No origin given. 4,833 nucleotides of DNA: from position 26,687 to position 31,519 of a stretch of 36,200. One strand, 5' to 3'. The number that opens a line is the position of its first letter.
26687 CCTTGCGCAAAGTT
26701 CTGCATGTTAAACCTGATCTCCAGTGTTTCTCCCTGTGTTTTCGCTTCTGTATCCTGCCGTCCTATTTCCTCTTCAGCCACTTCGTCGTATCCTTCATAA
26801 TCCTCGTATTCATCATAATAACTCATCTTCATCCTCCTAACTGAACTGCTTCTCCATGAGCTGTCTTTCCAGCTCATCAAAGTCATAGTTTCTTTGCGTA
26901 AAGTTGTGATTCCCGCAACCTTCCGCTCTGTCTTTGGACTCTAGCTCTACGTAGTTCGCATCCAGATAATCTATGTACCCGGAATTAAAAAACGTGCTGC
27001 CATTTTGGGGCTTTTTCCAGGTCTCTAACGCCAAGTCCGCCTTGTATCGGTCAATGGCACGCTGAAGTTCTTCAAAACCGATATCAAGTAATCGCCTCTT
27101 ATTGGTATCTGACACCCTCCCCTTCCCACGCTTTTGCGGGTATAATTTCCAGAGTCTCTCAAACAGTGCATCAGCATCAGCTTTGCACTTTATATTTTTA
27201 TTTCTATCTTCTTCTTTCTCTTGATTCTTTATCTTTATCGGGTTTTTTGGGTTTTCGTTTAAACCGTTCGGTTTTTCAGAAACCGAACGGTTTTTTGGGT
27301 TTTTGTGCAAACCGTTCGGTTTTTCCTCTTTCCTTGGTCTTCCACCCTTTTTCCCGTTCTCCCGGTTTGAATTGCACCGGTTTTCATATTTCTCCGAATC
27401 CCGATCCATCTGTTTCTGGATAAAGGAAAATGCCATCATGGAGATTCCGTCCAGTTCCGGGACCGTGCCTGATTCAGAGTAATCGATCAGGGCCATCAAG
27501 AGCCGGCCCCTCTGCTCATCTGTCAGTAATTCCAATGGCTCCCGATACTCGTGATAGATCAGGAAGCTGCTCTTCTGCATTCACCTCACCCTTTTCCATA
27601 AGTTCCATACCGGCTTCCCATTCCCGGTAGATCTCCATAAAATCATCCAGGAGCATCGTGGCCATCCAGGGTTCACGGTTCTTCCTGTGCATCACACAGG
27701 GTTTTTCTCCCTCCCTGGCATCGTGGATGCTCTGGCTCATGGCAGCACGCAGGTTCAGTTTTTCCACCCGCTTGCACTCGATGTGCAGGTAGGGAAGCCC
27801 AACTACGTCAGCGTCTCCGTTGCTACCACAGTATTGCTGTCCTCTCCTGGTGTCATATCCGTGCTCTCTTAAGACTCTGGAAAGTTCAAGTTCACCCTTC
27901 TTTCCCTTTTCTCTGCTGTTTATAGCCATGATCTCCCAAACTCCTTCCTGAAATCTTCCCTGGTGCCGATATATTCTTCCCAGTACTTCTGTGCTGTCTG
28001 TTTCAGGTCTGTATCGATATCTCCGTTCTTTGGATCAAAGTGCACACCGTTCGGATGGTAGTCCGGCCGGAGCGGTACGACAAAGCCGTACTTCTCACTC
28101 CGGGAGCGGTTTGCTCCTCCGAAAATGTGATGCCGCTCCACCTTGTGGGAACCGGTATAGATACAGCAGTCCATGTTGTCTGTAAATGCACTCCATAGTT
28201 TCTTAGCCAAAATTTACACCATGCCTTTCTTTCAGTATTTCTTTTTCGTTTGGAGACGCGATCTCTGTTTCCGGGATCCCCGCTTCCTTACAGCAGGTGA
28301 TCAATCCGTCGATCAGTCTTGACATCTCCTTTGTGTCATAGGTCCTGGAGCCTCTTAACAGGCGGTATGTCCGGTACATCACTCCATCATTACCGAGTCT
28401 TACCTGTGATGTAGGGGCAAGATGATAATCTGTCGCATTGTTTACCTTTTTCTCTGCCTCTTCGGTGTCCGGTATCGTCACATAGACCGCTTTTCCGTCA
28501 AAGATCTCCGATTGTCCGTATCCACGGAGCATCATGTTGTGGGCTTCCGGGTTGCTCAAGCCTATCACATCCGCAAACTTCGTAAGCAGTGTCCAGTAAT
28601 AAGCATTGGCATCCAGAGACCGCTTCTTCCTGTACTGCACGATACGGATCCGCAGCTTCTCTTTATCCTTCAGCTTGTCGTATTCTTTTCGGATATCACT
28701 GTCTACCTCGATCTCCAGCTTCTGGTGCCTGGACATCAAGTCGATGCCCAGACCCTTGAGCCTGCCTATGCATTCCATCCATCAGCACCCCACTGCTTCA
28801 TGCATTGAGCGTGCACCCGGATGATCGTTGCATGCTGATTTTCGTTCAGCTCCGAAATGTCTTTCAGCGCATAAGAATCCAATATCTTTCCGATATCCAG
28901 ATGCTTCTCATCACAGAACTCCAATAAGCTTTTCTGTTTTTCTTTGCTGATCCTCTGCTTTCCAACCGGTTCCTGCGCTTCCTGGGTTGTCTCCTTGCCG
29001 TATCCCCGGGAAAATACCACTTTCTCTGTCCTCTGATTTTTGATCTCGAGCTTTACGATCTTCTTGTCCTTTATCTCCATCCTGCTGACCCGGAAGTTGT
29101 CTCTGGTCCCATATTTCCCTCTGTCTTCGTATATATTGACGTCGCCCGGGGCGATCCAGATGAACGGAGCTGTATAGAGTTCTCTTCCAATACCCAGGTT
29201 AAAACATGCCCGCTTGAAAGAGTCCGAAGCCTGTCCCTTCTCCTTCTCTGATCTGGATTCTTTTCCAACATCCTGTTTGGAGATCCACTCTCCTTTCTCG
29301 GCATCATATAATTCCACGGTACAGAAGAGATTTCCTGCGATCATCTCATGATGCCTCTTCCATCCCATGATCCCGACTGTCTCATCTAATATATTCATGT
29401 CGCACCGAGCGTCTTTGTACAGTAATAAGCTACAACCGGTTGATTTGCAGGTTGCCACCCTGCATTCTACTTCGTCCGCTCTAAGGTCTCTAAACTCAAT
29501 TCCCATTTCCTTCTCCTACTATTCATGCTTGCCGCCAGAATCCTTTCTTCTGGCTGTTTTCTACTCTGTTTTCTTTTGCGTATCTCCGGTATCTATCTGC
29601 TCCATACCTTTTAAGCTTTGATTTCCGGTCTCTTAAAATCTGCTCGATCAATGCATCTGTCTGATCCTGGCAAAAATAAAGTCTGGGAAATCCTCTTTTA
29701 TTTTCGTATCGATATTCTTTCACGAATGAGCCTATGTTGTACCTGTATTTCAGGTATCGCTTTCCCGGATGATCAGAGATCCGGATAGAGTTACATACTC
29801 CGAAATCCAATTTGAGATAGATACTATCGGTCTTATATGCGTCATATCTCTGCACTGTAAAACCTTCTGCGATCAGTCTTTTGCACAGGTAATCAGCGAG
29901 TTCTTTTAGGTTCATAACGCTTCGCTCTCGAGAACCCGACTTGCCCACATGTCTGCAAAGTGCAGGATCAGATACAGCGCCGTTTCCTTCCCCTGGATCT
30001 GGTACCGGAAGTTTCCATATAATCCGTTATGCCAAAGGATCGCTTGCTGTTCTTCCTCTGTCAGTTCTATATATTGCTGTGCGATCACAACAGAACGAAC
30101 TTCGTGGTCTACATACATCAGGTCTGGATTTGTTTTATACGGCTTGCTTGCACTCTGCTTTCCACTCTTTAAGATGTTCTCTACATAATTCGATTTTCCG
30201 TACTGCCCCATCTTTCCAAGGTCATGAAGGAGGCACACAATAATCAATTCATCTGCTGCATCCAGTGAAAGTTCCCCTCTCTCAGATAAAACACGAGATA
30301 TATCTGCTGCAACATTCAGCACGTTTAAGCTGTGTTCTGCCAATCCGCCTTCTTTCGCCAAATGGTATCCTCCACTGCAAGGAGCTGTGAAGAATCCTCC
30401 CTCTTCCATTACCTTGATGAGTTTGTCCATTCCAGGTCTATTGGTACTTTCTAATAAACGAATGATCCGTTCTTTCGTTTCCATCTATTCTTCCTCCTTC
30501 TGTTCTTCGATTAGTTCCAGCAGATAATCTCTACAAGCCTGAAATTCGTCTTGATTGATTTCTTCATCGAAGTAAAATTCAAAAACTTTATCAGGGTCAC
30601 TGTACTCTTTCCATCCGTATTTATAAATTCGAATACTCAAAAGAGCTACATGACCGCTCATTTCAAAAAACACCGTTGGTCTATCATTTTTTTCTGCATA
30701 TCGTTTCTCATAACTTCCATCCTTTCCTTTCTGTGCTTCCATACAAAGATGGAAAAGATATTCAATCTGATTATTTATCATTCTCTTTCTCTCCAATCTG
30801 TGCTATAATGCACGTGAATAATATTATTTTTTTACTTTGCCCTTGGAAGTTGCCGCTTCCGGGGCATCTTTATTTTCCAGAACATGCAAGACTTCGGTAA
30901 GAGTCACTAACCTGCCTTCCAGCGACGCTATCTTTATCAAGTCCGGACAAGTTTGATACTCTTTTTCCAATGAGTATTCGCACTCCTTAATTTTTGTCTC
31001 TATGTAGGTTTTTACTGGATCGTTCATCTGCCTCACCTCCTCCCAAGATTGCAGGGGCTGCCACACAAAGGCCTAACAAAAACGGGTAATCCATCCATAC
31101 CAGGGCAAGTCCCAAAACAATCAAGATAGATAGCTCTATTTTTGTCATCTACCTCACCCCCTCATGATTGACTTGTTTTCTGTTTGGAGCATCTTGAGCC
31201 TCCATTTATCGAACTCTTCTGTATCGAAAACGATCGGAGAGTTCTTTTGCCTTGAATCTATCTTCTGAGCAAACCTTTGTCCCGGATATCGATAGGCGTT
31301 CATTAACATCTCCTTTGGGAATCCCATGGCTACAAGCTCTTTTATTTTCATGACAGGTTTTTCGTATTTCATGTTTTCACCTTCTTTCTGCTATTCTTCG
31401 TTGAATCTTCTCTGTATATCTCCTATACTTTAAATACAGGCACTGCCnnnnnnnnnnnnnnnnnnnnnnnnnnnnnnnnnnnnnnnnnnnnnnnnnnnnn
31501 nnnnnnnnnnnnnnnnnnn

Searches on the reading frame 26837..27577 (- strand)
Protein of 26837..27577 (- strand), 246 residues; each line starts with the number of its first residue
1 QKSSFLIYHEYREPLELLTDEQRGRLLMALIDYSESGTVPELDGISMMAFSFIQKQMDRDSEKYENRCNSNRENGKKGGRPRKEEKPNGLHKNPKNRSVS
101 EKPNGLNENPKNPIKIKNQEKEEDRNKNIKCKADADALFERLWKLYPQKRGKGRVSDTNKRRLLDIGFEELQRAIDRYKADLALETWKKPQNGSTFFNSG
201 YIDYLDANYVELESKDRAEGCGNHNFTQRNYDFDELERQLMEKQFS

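Call 85: search_protein_families(library=pfam, proteins=[window:26837-27577:-], max_evalue=0.01)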
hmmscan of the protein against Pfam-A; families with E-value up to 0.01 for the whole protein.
window:26837-27577:- (246 aa): 1 family
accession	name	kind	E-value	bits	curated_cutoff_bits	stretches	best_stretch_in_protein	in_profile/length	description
PF19808.4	DUF6291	-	4.9e-32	110.4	27.2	1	4-82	1-79/79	Family of unknown function (DUF6291)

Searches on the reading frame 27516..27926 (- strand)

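Call 85: search_protein_families(library=pfam, proteins=[window:27516-27926:-], max_evalue=0.01)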
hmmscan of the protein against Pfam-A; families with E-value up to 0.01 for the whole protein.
window:27516-27926:- (136 aa): 1 family
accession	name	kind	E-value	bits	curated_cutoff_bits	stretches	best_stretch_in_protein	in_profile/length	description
PF24608.2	PDDEXK_15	-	1.6e-06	28.5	27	1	3-105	1-123/164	Phage putative PDDEXK endonuclease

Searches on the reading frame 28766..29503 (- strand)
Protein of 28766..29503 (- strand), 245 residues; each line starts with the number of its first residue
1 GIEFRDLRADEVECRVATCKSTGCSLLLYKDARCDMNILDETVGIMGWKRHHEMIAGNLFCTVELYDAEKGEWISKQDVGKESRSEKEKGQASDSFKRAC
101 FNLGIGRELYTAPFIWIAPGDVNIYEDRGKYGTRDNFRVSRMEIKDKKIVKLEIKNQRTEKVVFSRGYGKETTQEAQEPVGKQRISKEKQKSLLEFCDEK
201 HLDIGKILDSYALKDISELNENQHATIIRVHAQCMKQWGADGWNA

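Call 73: search_protein_families(library=phrogs, proteins=[window:28766-29503:-], max_evalue=0.00001)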
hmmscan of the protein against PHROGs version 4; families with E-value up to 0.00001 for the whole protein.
window:28766-29503:- (245 aa): 2 families
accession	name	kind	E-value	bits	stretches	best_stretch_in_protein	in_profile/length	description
phrog_14970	-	unknown function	3e-81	274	1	2-219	4-220/230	-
phrog_1097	-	DNA, RNA and nucleotide metabolism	1.4e-16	62.1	1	24-229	33-241/251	Erf-like ssDNA annealing protein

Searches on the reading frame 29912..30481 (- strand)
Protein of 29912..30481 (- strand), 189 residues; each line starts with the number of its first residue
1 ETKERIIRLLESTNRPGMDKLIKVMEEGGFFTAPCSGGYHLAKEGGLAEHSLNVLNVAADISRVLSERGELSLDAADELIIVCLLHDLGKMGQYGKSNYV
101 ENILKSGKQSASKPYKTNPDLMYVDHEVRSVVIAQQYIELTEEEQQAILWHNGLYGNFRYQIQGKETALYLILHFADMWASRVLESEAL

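Call 85: search_protein_families(library=pfam, proteins=[window:29912-30481:-], max_evalue=0.01)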
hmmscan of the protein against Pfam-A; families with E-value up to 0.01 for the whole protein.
window:29912-30481:- (189 aa): 1 family
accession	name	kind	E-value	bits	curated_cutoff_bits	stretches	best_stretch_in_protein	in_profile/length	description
PF01966.28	HD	-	9.5e-08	32.8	22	1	48-155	2-89/116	HD domain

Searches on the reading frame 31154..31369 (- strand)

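Call 73: search_protein_families(library=phrogs, proteins=[window:31154-31369:-], max_evalue=0.00001)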
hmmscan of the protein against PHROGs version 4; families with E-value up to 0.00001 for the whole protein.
window:31154-31369:- (71 aa): 1 family
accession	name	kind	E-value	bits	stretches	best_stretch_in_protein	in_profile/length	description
phrog_36464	-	unknown function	1.5e-21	77.9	1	2-64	3-65/89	-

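Call 85: search_protein_families(library=pfam, proteins=[window:31154-31369:-], max_evalue=0.01)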
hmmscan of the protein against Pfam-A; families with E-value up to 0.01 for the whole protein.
window:31154-31369:- (71 aa): 0 families
